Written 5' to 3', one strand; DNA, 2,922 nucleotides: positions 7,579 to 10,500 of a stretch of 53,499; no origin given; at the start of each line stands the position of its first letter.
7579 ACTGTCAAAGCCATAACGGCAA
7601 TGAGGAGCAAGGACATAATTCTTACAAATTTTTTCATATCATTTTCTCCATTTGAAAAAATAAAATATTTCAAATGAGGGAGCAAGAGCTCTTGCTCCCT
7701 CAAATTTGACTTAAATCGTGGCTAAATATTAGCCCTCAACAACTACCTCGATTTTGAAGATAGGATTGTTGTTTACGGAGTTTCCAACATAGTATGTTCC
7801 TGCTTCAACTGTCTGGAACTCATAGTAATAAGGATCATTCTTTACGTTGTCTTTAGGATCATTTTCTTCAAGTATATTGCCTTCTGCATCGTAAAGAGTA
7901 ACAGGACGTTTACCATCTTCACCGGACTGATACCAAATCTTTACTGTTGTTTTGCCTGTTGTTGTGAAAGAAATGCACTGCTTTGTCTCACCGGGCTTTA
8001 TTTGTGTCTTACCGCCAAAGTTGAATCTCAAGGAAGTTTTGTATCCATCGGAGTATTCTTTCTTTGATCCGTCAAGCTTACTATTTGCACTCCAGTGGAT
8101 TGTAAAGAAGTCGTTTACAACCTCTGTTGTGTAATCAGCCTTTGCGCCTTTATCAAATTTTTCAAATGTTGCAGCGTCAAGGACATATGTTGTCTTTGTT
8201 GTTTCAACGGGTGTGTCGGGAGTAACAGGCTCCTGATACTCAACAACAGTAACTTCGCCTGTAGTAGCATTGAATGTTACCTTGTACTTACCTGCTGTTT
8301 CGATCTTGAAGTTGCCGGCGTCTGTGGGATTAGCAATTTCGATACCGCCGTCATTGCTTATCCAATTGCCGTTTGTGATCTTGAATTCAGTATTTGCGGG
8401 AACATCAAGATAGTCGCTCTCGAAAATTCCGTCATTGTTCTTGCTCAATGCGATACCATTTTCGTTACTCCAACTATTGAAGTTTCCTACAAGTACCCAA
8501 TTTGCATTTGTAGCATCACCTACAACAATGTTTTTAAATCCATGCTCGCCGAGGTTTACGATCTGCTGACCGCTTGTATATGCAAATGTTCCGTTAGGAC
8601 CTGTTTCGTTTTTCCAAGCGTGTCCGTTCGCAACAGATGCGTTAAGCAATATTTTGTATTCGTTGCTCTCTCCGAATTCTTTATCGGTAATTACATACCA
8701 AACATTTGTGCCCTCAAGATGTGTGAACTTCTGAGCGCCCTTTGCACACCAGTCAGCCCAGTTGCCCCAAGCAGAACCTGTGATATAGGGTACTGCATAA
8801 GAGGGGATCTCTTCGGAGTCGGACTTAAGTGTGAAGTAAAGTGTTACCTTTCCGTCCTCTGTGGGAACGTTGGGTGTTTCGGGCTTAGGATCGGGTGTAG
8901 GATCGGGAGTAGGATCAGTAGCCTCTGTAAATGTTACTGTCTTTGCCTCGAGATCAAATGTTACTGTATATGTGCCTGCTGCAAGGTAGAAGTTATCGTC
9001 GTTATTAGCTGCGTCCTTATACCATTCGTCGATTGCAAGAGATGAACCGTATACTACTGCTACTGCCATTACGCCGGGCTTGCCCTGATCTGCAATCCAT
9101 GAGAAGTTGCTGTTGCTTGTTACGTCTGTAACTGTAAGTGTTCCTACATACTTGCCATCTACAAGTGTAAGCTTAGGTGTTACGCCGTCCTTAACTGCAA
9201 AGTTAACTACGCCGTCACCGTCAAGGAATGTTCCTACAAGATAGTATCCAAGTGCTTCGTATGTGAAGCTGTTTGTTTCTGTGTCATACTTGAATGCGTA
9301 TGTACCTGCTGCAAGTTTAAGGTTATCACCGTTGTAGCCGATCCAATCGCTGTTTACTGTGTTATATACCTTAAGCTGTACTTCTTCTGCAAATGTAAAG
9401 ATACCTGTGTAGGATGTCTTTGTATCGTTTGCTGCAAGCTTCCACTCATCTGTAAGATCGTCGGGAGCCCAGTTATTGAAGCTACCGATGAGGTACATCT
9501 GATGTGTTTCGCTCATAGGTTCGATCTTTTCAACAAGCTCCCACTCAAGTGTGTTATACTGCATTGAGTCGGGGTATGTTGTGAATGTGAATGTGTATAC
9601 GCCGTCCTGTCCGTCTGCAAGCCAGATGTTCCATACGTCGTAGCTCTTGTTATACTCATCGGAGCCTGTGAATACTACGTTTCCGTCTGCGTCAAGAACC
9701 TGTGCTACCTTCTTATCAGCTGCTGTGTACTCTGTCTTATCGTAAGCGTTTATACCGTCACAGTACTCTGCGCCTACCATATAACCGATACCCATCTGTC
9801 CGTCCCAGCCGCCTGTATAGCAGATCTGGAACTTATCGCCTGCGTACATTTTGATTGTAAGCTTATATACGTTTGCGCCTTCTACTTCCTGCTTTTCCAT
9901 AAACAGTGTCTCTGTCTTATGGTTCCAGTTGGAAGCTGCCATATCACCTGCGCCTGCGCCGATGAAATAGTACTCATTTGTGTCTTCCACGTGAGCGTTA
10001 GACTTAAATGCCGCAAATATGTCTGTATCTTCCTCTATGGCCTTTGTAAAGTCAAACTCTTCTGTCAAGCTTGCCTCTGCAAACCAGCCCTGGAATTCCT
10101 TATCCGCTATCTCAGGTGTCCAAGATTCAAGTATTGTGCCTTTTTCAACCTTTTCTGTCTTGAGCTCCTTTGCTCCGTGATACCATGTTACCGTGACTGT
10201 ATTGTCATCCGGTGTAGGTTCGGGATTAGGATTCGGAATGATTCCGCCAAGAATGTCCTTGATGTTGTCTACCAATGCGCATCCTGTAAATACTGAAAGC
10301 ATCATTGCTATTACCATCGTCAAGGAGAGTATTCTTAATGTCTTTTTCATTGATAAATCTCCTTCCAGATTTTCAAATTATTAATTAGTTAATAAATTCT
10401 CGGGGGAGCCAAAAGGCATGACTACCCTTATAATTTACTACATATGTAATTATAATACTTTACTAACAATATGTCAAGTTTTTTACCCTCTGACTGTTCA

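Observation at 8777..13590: Two tandem lipoprotein genes share an apparently base-identical 1,602-bp 5' block that ends abruptly mid-domain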

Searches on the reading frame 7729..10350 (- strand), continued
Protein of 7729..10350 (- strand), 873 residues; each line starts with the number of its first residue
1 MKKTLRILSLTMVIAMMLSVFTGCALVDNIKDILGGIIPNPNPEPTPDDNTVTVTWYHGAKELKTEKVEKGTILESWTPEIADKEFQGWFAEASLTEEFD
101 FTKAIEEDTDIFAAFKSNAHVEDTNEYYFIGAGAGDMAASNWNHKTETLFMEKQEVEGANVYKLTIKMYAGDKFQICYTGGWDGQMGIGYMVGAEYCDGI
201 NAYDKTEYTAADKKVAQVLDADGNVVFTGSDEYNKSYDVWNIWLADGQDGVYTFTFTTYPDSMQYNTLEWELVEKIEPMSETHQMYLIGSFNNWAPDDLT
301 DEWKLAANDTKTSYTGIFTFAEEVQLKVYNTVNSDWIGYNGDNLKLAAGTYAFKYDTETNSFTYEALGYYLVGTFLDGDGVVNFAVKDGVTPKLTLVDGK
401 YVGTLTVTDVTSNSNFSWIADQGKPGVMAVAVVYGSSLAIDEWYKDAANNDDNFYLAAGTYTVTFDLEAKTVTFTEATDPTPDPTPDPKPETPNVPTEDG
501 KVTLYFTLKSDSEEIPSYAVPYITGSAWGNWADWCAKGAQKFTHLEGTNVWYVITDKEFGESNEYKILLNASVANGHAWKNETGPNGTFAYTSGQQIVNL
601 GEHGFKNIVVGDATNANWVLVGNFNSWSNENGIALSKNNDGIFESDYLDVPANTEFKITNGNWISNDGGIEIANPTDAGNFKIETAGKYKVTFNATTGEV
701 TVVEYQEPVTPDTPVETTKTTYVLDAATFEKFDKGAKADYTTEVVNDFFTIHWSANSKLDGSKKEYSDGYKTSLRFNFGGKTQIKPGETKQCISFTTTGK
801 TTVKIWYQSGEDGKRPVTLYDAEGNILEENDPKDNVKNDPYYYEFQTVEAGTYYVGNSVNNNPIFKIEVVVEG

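Call 44: fold_search(model_id=the predicted structure, library=pdb)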
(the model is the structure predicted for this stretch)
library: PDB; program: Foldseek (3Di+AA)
matches with E <= 10: 707; with E <= 0.001: 4
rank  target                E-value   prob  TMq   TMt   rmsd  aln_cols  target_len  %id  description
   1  4fe9_A                1.9e-07  1.00  0.14  0.23  17.9       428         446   15  Crystal Structure of SusF from Bacteroides thetaiotaomicron (released 2012-08-29)
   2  10qf                  2.1e-04  0.84  0.08  0.13  28.1       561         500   10  Crystal Structure of Treponema denticola Sialidase (TDE_0471) (released 2026-02-25)
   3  10qi                  3.6e-04  0.75  0.07  0.13  28.2       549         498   10  Crystal Structure of Treponema denticola Sialidase (TDE_0471) D165A mutant bound to 3'-sialyllactose (only Neu5Ac visibl (released 2026-02-25)
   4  7rpy_A                4.4e-04  1.00  0.09  0.29  14.6       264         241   15  X25-2 domain of Sca5 from Ruminococcus bromii (released 2022-04-13)
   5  3irz                  3.0e-03  0.18  0.06  0.11  24.5       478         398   11  Crystal structure of functional region of UafA from Staphylococcus saprophyticus in P212121 form (released 2010-09-08)
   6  2y5p_C                4.0e-03  1.00  0.07  0.75   1.9        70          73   27  B-repeat of Listeria monocytogenes InlB (internalin B) (released 2011-02-23)
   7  2y5p_D                4.2e-03  1.00  0.07  0.76   1.8        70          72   27  B-repeat of Listeria monocytogenes InlB (internalin B) (released 2011-02-23)
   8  7nms                  6.5e-03  1.00  0.07  0.18   1.7        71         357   27  InlB392_T332E: T332E variant of Listeria monocytogenes InlB (internalin B) residues 36-392 (released 2022-01-26)
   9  9qr4_C                8.7e-03  1.00  0.07  0.17   1.9        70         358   27  InlB392_T336Y: T336Y variant of Listeria monocytogenes InlB (internalin B) residues 36-392 (released 2025-12-03)
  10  9qr4_A                9.2e-03  1.00  0.07  0.17   2.2        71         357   25  InlB392_T336Y: T336Y variant of Listeria monocytogenes InlB (internalin B) residues 36-392 (released 2025-12-03)
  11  9qr5                  9.6e-03  1.00  0.07  0.18   2.2        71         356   27  InlB392_V333E: V333E variant of Listeria monocytogenes InlB (internalin B) residues 36-392 (released 2025-11-26)
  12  7pv9_A                1.3e-02  1.00  0.07  0.18   1.9        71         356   27  Listeria monocytogene InlB (internalin B) residues 36-392 (internalin domain and B-repeat) (released 2022-01-26)
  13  9g2h_A                1.3e-02  0.13  0.07  0.05  27.9       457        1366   10  Mouse Teneurin2 dimer variant A1B0 (released 2026-01-21)
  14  9e5c_1r               2.2e-02  0.11  0.09  0.07  21.2       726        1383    9  Cryo-EM structure of 96 nm repeat of microtubule doublet from T. brucei flagellum (released 2025-03-12)
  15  4m8r_A                3.5e-02  0.15  0.09  0.14  16.7       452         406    9  Crystal structure of a DUF4784 family protein (BACCAC_01631) from Bacteroides caccae ATCC 43185 at 2.50 A resolution (released 2013-10-09)
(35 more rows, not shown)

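Call 48: find_encoding_contigs(protein=P0002, flank=10000, max_places=4)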
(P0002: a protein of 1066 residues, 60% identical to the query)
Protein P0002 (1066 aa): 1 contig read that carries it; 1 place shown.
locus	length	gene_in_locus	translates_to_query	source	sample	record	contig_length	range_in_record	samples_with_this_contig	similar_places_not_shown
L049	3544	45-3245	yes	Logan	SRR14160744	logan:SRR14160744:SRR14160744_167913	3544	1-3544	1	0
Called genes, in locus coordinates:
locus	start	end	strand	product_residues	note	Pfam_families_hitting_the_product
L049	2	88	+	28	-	?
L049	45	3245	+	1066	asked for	-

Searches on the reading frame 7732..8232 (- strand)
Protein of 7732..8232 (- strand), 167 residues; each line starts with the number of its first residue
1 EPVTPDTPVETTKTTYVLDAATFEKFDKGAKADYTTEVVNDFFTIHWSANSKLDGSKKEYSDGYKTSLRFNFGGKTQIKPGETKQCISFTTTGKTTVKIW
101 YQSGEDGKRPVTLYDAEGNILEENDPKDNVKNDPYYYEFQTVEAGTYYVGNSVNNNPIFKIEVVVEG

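Call 46: search_protein_families(library=pfam, proteins=[window:7732-8232:-], max_evalue=10)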
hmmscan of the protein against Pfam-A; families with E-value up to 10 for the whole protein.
seq(167 aa): 4 families
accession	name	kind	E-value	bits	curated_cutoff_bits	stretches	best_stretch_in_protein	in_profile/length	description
PF04151.21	PPC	-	9e-05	23.7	25.9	1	86-149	4-66/70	Bacterial pre-peptidase C-terminal domain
PF23623.1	GBD_IRG7_N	-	0.0089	16.6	27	1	100-153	29-80/95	IRG7 N-terminal galactose binding domain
PF18962.6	Por_Secre_tail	-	0.032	15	27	1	95-156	8-67/75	Secretion system C-terminal sorting domain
PF01105.29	EMP24_GP25L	-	0.1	13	25.9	1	77-149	5-77/182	emp24/gp25L/p24 family/GOLD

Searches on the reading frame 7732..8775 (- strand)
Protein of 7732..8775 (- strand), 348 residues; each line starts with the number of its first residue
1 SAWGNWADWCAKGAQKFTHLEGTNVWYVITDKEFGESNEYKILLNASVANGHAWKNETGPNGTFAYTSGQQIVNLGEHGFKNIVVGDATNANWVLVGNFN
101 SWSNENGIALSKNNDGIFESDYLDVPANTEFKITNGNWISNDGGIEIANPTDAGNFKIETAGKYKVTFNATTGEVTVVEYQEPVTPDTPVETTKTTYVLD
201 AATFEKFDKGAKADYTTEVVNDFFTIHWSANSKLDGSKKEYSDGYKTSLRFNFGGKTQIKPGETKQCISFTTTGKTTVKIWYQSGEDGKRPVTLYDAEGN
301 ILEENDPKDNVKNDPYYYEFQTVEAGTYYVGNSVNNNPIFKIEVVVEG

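Call 61: find_homologous_proteins(query=window:7732-8775:-)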
Query seq(348 aa) (348 aa): 2 proteins with E <= 0.001 among 903 candidates.
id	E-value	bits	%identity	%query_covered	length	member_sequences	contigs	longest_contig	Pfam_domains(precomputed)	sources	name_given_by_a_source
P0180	1.4e-58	217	61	54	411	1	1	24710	PF00005.34,PF13304.13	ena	-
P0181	8.6e-33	132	48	43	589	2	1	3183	-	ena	-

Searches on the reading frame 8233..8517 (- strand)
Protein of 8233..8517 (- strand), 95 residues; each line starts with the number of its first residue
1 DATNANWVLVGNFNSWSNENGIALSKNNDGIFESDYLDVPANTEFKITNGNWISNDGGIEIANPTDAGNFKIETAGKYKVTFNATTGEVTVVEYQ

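Call 46: search_protein_families(library=pfam, proteins=[window:8233-8517:-], max_evalue=10)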
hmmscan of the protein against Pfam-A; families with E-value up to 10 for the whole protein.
seq(95 aa): 4 families
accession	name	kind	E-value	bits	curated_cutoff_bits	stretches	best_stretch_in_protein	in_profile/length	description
PF16411.10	SusF_SusE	-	0.0017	19.1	27.5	1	9-86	1-90/167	Outer membrane protein SusF_SusE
PF18079.6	AglB_L1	-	0.0024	18.4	23.6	1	37-93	20-78/87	Archaeal glycosylation protein B long peripheral domain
PF18573.7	BclA_C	-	0.019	15.3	38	1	63-89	34-59/128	BclA C-terminal domain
PF18957.6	RibLong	-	0.051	14.8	27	1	68-91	36-59/93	Long Rib domain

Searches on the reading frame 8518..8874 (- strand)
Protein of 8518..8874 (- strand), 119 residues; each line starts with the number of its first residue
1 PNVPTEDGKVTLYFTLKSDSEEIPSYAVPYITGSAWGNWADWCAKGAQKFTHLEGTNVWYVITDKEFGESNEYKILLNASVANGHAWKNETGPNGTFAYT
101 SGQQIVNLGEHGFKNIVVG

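Call 46: search_protein_families(library=pfam, proteins=[window:8518-8874:-], max_evalue=10)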
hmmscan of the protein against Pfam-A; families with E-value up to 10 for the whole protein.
seq(119 aa): 0 families

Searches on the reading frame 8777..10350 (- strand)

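Call 18: find_related_loci(query=A1, collection=genome_contigs, flank=8000)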
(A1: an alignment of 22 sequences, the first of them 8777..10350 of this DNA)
Query A1 (524 aa) in genome_contigs; peptide patterns used: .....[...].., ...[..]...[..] (x = any residue, [..] = any of these).
139 stretches matched a pattern; 45 encode a relative of the query (tblastn E <= 1e-3); 45 distinct loci.
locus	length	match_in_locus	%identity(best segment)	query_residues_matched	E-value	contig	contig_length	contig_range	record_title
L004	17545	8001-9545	54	1-501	1e-172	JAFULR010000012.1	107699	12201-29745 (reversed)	MAG: Clostridia bacterium isolate RGIG4608 Roe_deer_Rectum-3__c1882, whole genome shotgun sequence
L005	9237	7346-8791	53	1-483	8e-162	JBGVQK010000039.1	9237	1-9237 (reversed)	MAG: Eubacteriales bacterium isolate fecal_MAG_166 fecal_MAG_166_contig_0039, whole genome shotgun sequence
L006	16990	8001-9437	52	1-483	6e-162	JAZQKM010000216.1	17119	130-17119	MAG: Eubacteriales bacterium isolate T1900044614_TS20190080.MAGScoT_cleanbin_000078 SGB_832_k141_1638743, whole genome s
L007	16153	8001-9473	52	1-483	1e-161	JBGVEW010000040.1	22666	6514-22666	MAG: Eubacteriales bacterium isolate fecal_MAG_404 fecal_MAG_404_contig_0040, whole genome shotgun sequence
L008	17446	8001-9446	52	1-477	4e-159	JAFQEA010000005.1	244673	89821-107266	MAG: Clostridia bacterium isolate RGIG1734 Goat_Cecum-3__c191334, whole genome shotgun sequence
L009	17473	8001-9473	51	1-477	2e-158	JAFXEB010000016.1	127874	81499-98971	MAG: Clostridia bacterium isolate RGIG6331 Sheep_Rectum-3__c1139, whole genome shotgun sequence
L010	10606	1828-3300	51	1-477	9e-156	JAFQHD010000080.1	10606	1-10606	MAG: Clostridia bacterium isolate RGIG1815 Goat_Cecum-5__c231222, whole genome shotgun sequence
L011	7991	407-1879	51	1-477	2e-155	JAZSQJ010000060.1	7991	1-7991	MAG: Eubacteriales bacterium isolate T1900044543_TS20190009.MAGScoT_cleanbin_000018 SGB_92_k141_1353745, whole genome sh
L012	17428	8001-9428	51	1-475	8e-153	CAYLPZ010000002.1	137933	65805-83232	MAG TPA_asm: uncultured Coprobacillus sp. isolate binchicken_co370_253 genome assembly, contig: NODE_157_length_137933_c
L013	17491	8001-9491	51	1-488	5e-150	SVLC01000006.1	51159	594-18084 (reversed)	MAG: Oscillospiraceae bacterium isolate SIG477 NODE_3614_length_51159_cov_2.023573, whole genome shotgun sequence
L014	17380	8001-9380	54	37-474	4e-148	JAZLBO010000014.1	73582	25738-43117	MAG: Clostridia bacterium isolate T1900045064_TC20190058.MAGScoT_cleanbin_000010 SGB_4581_k141_2275757, whole genome sho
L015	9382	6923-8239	54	52-470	3e-145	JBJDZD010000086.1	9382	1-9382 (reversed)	MAG: Eubacteriales bacterium isolate LOHA14_bin.037 NODE_3572_length_9382_cov_6.690254, whole genome shotgun sequence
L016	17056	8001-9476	48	1-477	1e-139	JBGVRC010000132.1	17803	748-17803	MAG: Candidatus Scatosoma sp. isolate fecal_MAG_15 fecal_MAG_15_contig_0132, whole genome shotgun sequence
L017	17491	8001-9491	48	1-477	5e-139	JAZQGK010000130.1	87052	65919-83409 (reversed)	MAG: Candidatus Scatosoma sp. isolate T1900044630_TS20190096.MAGScoT_cleanbin_000047 SGB_1027_k141_1336497, whole genome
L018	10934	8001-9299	53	50-465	3e-137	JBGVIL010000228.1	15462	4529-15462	MAG: Bacilli bacterium isolate fecal_MAG_320 fecal_MAG_320_contig_0229, whole genome shotgun sequence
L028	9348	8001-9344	47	1-440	3e-121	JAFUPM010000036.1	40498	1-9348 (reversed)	MAG: Clostridia bacterium isolate RGIG4707 Roe_deer_Rectum.Co__c1086425, whole genome shotgun sequence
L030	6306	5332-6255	57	1-324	1e-114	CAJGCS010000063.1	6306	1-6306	MAG: uncultured Bacilli bacterium isolate MAG36 genome assembly, contig: k141_1010144_length_6306_cov_9.4743, whole geno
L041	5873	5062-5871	58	1-279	1e-95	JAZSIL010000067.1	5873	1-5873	MAG: Bacilli bacterium isolate T1900044572_TS20190038.MAGScoT_cleanbin_000019 SGB_438_k141_159662, whole genome shotgun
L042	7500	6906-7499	58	2-201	4e-67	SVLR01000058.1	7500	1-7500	MAG: Oscillospiraceae bacterium isolate SIG492 NODE_148113_length_7500_cov_5.108097, whole genome shotgun sequence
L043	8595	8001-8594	55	2-201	4e-63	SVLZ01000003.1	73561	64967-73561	MAG: Oscillospiraceae bacterium isolate SIG500 NODE_8701_length_73561_cov_3.008048, whole genome shotgun sequence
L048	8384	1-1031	47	204-473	1e-68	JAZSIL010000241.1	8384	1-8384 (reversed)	MAG: Bacilli bacterium isolate T1900044572_TS20190038.MAGScoT_cleanbin_000019 SGB_438_k141_202145, whole genome shotgun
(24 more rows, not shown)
